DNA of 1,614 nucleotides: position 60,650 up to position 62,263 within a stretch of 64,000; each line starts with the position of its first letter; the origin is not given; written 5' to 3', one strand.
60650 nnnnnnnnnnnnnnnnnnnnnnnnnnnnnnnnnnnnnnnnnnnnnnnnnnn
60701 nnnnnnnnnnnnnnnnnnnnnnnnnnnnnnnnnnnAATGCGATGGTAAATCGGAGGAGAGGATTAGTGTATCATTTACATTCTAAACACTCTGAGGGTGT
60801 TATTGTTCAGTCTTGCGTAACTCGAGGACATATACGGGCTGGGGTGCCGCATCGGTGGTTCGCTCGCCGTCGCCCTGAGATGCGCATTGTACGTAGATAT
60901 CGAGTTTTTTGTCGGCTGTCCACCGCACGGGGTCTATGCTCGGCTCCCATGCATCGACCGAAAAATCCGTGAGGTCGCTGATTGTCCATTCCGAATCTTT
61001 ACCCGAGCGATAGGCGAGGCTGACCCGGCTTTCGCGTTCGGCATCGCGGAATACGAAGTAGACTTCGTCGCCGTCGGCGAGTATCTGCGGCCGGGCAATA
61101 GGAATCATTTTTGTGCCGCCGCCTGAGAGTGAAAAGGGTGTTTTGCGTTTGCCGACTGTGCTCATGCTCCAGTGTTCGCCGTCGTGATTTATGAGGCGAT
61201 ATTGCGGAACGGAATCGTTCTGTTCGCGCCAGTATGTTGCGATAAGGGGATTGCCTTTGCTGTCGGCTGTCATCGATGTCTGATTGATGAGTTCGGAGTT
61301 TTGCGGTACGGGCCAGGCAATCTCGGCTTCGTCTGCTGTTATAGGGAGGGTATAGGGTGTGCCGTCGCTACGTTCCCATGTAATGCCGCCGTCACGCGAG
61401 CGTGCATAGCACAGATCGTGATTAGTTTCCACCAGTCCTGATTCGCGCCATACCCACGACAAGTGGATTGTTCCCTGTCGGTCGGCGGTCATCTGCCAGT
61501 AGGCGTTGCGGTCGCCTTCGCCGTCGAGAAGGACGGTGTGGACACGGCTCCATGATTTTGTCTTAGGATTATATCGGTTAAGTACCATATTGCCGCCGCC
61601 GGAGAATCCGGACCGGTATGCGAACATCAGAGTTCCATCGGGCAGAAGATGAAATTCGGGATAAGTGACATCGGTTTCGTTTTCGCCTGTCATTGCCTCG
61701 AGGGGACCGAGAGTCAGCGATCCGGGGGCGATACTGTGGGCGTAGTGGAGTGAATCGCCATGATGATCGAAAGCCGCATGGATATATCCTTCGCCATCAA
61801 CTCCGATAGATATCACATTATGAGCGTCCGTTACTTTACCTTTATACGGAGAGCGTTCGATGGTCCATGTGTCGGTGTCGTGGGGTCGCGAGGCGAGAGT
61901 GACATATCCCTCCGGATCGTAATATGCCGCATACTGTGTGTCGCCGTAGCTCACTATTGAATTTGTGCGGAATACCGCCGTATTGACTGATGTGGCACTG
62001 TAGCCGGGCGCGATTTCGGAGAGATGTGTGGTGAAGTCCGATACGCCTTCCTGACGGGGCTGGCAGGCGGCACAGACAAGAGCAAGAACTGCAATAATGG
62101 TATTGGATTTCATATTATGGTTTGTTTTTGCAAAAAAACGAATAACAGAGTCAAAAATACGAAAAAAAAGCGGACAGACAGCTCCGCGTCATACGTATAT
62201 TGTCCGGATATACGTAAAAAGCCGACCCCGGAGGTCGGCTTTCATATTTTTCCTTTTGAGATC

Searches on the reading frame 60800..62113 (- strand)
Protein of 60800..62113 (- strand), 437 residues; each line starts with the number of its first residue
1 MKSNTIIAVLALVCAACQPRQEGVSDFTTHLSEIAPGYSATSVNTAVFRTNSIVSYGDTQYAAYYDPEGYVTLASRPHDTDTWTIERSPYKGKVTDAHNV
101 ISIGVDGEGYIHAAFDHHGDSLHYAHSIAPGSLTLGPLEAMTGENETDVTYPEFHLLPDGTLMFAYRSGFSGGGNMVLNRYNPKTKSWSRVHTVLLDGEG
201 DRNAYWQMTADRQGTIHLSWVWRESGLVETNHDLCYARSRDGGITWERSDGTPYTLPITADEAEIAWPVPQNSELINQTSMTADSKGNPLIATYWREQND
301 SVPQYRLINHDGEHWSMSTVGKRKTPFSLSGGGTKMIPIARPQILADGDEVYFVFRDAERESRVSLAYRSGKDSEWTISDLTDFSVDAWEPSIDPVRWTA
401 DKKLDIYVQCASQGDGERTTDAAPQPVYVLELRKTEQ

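Call 65: find_encoding_contigs(protein=window:60800-62113:-, flank=10000, max_places=3)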
Protein window:60800-62113:- (437 aa): no gene with exactly this product is on record in the collection.
